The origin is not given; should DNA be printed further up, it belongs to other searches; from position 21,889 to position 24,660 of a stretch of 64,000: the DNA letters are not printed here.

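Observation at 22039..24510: Membrane-anchored Clp/Hsp100-like ATPase with a degenerate first ATPase module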

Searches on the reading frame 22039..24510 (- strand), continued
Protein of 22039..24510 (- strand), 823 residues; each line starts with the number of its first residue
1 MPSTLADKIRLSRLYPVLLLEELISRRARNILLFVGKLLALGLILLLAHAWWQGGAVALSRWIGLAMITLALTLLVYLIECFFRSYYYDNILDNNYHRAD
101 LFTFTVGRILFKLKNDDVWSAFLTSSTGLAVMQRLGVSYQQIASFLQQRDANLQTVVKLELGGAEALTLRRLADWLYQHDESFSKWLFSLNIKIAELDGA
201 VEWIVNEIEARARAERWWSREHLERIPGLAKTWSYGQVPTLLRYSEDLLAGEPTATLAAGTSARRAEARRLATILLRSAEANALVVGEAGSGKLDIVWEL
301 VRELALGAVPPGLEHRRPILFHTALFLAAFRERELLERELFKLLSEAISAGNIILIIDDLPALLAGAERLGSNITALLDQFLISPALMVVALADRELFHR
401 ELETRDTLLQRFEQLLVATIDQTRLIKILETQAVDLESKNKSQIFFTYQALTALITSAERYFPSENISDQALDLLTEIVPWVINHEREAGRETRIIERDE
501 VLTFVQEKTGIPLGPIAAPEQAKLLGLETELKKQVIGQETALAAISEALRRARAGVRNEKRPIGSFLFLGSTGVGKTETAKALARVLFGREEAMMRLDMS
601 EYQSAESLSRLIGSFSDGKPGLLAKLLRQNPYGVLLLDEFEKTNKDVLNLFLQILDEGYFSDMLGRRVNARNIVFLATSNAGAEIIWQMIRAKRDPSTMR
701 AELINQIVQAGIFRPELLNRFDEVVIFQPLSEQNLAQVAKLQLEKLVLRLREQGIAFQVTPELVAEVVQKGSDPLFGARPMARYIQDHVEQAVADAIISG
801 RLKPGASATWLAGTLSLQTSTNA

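Call 81: search_protein_families(library=pfam, proteins=[L008:7100-7543:+, L008:7546-8514:+, L008:8499-8843:+, L008:8840-10465:+, L008:3578-3931:+, L009:6039-7691:+, L009:7694-8809:+, L009:958-2949:-, L023:3728-4411:+, L023:4411-5292:+], max_evalue=0.001)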
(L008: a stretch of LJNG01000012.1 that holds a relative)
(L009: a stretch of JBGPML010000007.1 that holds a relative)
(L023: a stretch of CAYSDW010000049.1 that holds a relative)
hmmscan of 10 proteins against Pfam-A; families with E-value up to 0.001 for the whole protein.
L008:7100-7543:+ (147 aa): 1 family
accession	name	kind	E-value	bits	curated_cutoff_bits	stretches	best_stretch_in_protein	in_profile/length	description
PF02381.23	MraZ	-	1.8e-39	134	23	2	76-131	1-56/72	MraZ protein, putative antitoxin-like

L008:7546-8514:+ (322 aa): 5 families
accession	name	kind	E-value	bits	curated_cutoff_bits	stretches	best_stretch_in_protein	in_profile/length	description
PF01795.25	Methyltransf_5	-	2.1e-101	339.9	27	1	6-317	3-308/309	MraW methylase family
PF01189.24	Methyltr_RsmB-F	-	2.8e-05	24.3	27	0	18-97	3-83/199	16S rRNA methyltransferase RsmB/F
PF01209.24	Ubie_methyltran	-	4.1e-05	23.5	20.1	0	239-273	128-162/233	ubiE/COQ5 methyltransferase family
PF13847.12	Methyltransf_31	-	0.00019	21.6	27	0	241-281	88-127/145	Methyltransferase domain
PF02390.23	Methyltransf_4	-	0.0008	19.4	24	0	26-98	4-77/173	Putative methyltransferase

L008:8499-8843:+ (114 aa): 0 families

L008:8840-10465:+ (541 aa): 3 families
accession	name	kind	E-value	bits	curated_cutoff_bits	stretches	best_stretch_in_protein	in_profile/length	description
PF00905.27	Transpeptidase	-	6.9e-64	216.3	22.1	1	217-527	3-298/299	Penicillin binding protein transpeptidase domain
PF03717.20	PBP_dimer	-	1.1e-11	46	24.4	1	52-181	5-163/180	Penicillin-binding Protein dimerisation domain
PF21922.1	PBP_dimer_2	-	7.1e-05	23.4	27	1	143-184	25-65/83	Penicillin binding protein A dimerisation domain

L008:3578-3931:+ (117 aa): 0 families

L009:6039-7691:+ (550 aa): 2 families
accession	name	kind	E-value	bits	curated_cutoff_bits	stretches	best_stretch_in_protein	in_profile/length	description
PF02397.22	Bac_transf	-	2.3e-62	210.1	27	1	350-544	1-178/179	Bacterial sugar transferase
PF13727.12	CoA_binding_3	-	2.1e-05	25.1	25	1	150-249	3-95/175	CoA-binding domain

L009:7694-8809:+ (371 aa): 3 families
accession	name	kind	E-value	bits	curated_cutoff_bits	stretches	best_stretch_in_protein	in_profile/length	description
PF00534.26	Glycos_transf_1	-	2.9e-24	86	26.4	1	194-337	9-162/172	Glycosyl transferases group 1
PF13692.12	Glyco_trans_1_4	-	5.8e-22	78.9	27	1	203-330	4-139/142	Glycosyl transferases group 1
PF13439.12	Glyco_transf_4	-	5e-11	43.3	28.5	1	22-191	1-169/170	Glycosyltransferase Family 4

L009:958-2949:- (663 aa): 5 families
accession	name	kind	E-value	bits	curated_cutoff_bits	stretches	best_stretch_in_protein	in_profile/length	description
PF17757.6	UvrB_inter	-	5.7e-27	94.1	22.9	1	158-247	1-91/91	UvrB interaction domain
PF12344.14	UvrB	-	2.3e-21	75.8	27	1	549-590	1-42/43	Ultra-violet resistance protein B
PF00271.37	Helicase_C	-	2.3e-19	70.1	23.5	1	430-542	4-109/110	Helicase conserved C-terminal domain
PF04851.21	ResIII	-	2.2e-11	44.4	22.5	1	15-118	7-114/164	Type III restriction enzyme, res subunit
PF02151.25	UVR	-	3e-08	33.6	21.5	1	619-652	2-35/36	UvrB/uvrC motif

L023:3728-4411:+ (227 aa): 2 families
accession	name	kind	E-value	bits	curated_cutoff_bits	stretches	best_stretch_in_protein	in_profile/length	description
PF07690.21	MFS_1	-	4.1e-19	69.1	33.4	1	25-205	3-180/347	Major Facilitator Superfamily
PF05977.19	MFS_3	-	0.00038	19.5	27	1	98-192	85-182/524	Transmembrane secretion effector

L023:4411-5292:+ (294 aa): 5 families
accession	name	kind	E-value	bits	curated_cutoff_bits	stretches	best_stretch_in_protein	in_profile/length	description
PF14716.13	HHH_8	-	1.5e-16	60.9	30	1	1-76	1-71/73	Helix-hairpin-helix domain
PF14791.11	DNA_pol_B_thumb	-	5.6e-15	55.4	25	1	255-288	1-34/63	DNA polymerase beta thumb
PF14520.12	HHH_5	-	2.3e-08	34.8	27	1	93-147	2-54/57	Helix-hairpin-helix domain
PF00633.29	HHH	-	0.00012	22.2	24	0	53-70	11-28/30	Helix-hairpin-helix motif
PF14792.12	DNA_pol_B_palm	-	0.00036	21.2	25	1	174-211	18-55/113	DNA polymerase beta palm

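Call 82: search_protein_families(library=pfam, proteins=[L010:2598-3992:+, L010:6949-7617:+, L010:7607-8185:+, L010:8335-10239:-, L026:3378-4022:+, L026:7061-7597:+, L026:2027-3238:-, L037:3219-4289:+, L037:689-2287:-, L023:55-723:+], max_evalue=0.001)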
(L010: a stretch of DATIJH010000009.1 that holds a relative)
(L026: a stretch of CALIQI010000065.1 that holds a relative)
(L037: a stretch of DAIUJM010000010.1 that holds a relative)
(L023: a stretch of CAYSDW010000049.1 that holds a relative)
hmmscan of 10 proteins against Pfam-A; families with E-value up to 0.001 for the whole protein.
L010:2598-3992:+ (464 aa): 1 family
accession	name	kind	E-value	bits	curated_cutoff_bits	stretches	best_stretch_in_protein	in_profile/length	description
PF03816.19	LytR_cpsA_psr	-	4.8e-34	118.1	24.6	1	194-370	2-149/150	LytR_cpsA_psr family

L010:6949-7617:+ (222 aa): 2 families
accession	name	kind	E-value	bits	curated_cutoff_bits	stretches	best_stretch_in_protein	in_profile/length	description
PF02811.25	PHP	-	5.4e-05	24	26.4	1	7-69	1-66/164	PHP domain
PF13263.12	PHP_C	-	0.0001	22.2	21.3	1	144-192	5-54/56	PHP-associated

L010:7607-8185:+ (192 aa): 2 families
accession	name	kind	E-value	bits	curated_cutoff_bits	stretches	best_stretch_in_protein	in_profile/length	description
PF01864.22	CarS-like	-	2.2e-21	77.1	22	1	8-190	3-173/175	CDP-archaeol synthase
PF01148.25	CTP_transf_1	-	0.00032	21.1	24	1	60-131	169-230/264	Cytidylyltransferase family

L010:8335-10239:- (634 aa): 1 family
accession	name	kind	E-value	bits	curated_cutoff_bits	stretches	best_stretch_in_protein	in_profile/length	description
PF00884.28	Sulfatase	-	2.7e-08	33.9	25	1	295-588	41-297/301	Sulfatase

L026:3378-4022:+ (214 aa): 0 families

L026:7061-7597:+ (178 aa): 0 families

L026:2027-3238:- (403 aa): 0 families

L037:3219-4289:+ (356 aa): 1 family
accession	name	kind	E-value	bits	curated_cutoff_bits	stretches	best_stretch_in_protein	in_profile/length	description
PF00902.23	TatC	-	3.4e-51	174.4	25.1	1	34-239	1-208/208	Sec-independent protein translocase protein (TatC)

L037:689-2287:- (532 aa): 1 family
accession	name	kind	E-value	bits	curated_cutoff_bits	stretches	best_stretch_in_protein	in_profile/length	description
PF03109.22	ABC1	-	2.6e-38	132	22.9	1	91-313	13-220/244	ABC1 atypical kinase-like domain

L023:55-723:+ (222 aa): 1 family
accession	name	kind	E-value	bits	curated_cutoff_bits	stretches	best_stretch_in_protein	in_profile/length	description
PF03167.25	UDG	-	2.8e-33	115.4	24.3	1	34-182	2-129/141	Uracil DNA glycosylase superfamily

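Call 87: find_homologous_proteins(query=A8, max_evalue=1e-30)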
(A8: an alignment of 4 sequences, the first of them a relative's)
Query A8 (4 sequences) (811 aa, profile of the alignment): 1666 proteins with E <= 1e-30 among 8000 candidates; the best 120 are listed.
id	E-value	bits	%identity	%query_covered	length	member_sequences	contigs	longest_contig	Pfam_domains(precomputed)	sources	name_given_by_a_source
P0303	0.0e+0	1321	100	100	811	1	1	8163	PF13173.13,PF20030.6,PF13555.13,PF00004.36,PF13401.13,PF07728.21,PF13191.13,PF13479.13,PF00158.33,PF07724.21,PF00005.34,PF12775.14,PF05729.19,PF10431.16,PF20720.4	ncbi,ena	-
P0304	0.0e+0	1320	100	100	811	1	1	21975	PF13173.13,PF20030.6,PF13555.13,PF00004.36,PF13401.13,PF07728.21,PF13191.13,PF13479.13,PF00158.33,PF07724.21,PF00005.34,PF12775.14,PF05729.19,PF10431.16,PF20720.4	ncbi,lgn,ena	-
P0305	0.0e+0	1320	100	100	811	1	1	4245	PF13173.13,PF20030.6,PF13555.13,PF00004.36,PF13401.13,PF07728.21,PF13191.13,PF13479.13,PF00158.33,PF07724.21,PF00005.34,PF12775.14,PF05729.19,PF10431.16,PF20720.4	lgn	-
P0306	0.0e+0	1319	100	100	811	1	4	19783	PF13173.13,PF20030.6,PF13555.13,PF00004.36,PF13401.13,PF07728.21,PF13191.13,PF13479.13,PF00158.33,PF07724.21,PF00005.34,PF12775.14,PF05729.19,PF10431.16,PF20720.4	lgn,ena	-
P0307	0.0e+0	1319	100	100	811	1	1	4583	PF13173.13,PF20030.6,PF13555.13,PF00004.36,PF13401.13,PF07728.21,PF13191.13,PF13479.13,PF00158.33,PF07724.21,PF00005.34,PF12775.14,PF05729.19,PF10431.16,PF20720.4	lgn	-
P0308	0.0e+0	1318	99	100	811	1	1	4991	PF13173.13,PF20030.6,PF13555.13,PF13671.13,PF00004.36,PF13401.13,PF07728.21,PF13191.13,PF13479.13,PF00158.33,PF07724.21,PF00005.34,PF12775.14,PF05729.19,PF10431.16,PF20720.4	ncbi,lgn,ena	-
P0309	0.0e+0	1318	99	100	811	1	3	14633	PF13173.13,PF20030.6,PF13555.13,PF00004.36,PF13401.13,PF07728.21,PF13191.13,PF13479.13,PF00158.33,PF07724.21,PF00005.34,PF12775.14,PF05729.19,PF10431.16,PF20720.4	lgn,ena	-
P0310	0.0e+0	1318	99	100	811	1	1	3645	PF13173.13,PF20030.6,PF13555.13,PF00004.36,PF13401.13,PF07728.21,PF13191.13,PF13479.13,PF00158.33,PF07724.21,PF00005.34,PF12775.14,PF05729.19,PF10431.16,PF20720.4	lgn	-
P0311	0.0e+0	1318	99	100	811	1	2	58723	PF13173.13,PF20030.6,PF13555.13,PF00004.36,PF13401.13,PF07728.21,PF13191.13,PF13479.13,PF00158.33,PF07724.21,PF00005.34,PF12775.14,PF05729.19,PF10431.16,PF20720.4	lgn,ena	-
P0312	0.0e+0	1318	99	100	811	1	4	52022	PF13173.13,PF20030.6,PF13555.13,PF00004.36,PF13401.13,PF07728.21,PF13191.13,PF13479.13,PF00158.33,PF07724.21,PF00005.34,PF12775.14,PF05729.19,PF10431.16,PF20720.4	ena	-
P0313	0.0e+0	1318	99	100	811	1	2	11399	PF13173.13,PF20030.6,PF13555.13,PF00004.36,PF13401.13,PF07728.21,PF13191.13,PF13479.13,PF00158.33,PF07724.21,PF00005.34,PF12775.14,PF05729.19,PF10431.16,PF20720.4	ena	-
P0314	0.0e+0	1318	99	100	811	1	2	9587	PF13173.13,PF20030.6,PF13555.13,PF00004.36,PF13401.13,PF07728.21,PF13191.13,PF13479.13,PF00158.33,PF07724.21,PF00005.34,PF12775.14,PF05729.19,PF10431.16,PF20720.4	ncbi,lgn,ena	-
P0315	0.0e+0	1318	100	100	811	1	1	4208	PF13173.13,PF20030.6,PF13555.13,PF00004.36,PF13401.13,PF07728.21,PF13191.13,PF13479.13,PF00158.33,PF07724.21,PF00005.34,PF12775.14,PF05729.19,PF10431.16,PF20720.4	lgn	-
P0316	0.0e+0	1318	99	100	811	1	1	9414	PF13173.13,PF20030.6,PF13555.13,PF00004.36,PF13401.13,PF07728.21,PF13191.13,PF13479.13,PF00158.33,PF07724.21,PF00005.34,PF12775.14,PF05729.19,PF10431.16,PF20720.4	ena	-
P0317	0.0e+0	1318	99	100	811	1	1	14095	PF13173.13,PF20030.6,PF13555.13,PF00004.36,PF13401.13,PF07728.21,PF13191.13,PF13479.13,PF00158.33,PF07724.21,PF00005.34,PF12775.14,PF05729.19,PF10431.16,PF20720.4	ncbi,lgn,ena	-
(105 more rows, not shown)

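Call 104: find_encoding_contigs(protein=P0022, flank=5000, max_places=1)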
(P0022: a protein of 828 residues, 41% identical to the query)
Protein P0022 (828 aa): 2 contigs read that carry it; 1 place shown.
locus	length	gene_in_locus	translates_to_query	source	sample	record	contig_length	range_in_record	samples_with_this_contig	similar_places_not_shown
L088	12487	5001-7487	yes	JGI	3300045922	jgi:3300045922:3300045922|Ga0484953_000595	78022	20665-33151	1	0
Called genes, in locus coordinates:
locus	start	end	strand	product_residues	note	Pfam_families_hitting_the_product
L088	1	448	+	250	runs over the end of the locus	PF01386:Ribosomal_L25p, PF14693:Ribosomal_TL5_C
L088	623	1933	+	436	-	PF13406:SLT_2 (faint)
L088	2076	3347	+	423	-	-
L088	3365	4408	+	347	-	PF02618:YceG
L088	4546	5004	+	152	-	-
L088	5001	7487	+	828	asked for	PF07728:AAA_5 (faint), PF17871:AAA_lid_9 (weak), PF00004:AAA, PF07724:AAA_2, PF10431:ClpB_D2-small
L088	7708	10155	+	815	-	PF13428:TPR_14 (faint), PF12895:ANAPC3 (faint), PF13414:TPR_11 (faint), PF13174:TPR_6 (faint), PF13181:TPR_8 (faint), PF13431:TPR_17 (faint), PF14559:TPR_19 (weak), PF13432:TPR_16, +2 more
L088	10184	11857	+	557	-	PF03023:MurJ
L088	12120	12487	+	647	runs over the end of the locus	PF00009:GTP_EFTU, PF03144:GTP_EFTU_D2 (weak), PF14492:EFG_III, PF00679:EFG_C, PF06421:LepA_C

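Call 105: find_encoding_contigs(protein=P0014, flank=5000, max_places=1)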
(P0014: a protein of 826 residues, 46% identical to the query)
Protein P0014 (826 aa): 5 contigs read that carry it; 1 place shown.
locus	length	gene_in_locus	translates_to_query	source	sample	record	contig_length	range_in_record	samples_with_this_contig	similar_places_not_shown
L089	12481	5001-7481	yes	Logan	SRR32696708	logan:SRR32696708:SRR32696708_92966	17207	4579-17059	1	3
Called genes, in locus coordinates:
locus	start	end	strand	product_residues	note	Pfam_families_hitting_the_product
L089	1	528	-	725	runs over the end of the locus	PF01751:Toprim, PF01131:Topoisom_bac, PF01396:Zn_ribbon_Top1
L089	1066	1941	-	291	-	PF02481:DNA_processg_A, PF17782:WHD_DprA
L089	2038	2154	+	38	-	-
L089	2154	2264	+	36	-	-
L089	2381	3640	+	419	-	PF02403:Seryl_tRNA_N, PF00587:tRNA-synt_2b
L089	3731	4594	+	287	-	-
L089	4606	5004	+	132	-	-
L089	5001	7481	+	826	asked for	PF00004:AAA, PF07724:AAA_2, PF07728:AAA_5, PF10431:ClpB_D2-small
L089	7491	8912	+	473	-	PF03734:YkuD, PF00768:Peptidase_S11, PF02113:Peptidase_S13 (faint), PF13354:Beta-lactamase2 (weak)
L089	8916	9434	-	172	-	PF06941:NT5C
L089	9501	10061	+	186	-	-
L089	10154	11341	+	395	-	PF01207:Dus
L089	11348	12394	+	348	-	PF05496:RuvB_N, PF06068:TIP49 (faint), PF13177:DNA_pol3_delta2 (weak), PF13604:AAA_30 (faint), PF00004:AAA, PF07728:AAA_5 (faint), PF13177:DNA_pol3_delta2, PF12169:DNA_pol3_gamma3 (weak), +2 more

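Call 106: find_encoding_contigs(protein=P0018, flank=5000, max_places=1)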
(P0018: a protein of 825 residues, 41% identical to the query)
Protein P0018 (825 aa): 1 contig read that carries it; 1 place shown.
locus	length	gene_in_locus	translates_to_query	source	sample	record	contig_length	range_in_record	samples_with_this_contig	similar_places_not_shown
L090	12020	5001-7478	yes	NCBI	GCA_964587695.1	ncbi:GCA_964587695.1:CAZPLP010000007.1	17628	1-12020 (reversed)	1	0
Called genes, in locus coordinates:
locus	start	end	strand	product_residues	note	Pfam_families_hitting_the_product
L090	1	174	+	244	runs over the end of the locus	PF18306:LDcluster4, PF03641:Lysine_decarbox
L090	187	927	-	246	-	PF04402:SIMPL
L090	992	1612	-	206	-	PF09335:VTT_dom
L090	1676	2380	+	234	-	PF01479:S4, PF00849:PseudoU_synth_2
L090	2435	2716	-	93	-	-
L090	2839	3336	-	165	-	-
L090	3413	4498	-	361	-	PF00188:CAP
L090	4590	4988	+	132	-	-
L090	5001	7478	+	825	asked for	PF00158:Sigma54_activat (weak), PF07724:AAA_2, PF07728:AAA_5, PF00004:AAA, PF10431:ClpB_D2-small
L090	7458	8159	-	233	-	PF08713:DNA_alkylation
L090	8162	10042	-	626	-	PF00122:E1-E2_ATPase, PF00702:Hydrolase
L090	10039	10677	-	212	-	PF09900:DUF2127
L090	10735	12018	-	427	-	?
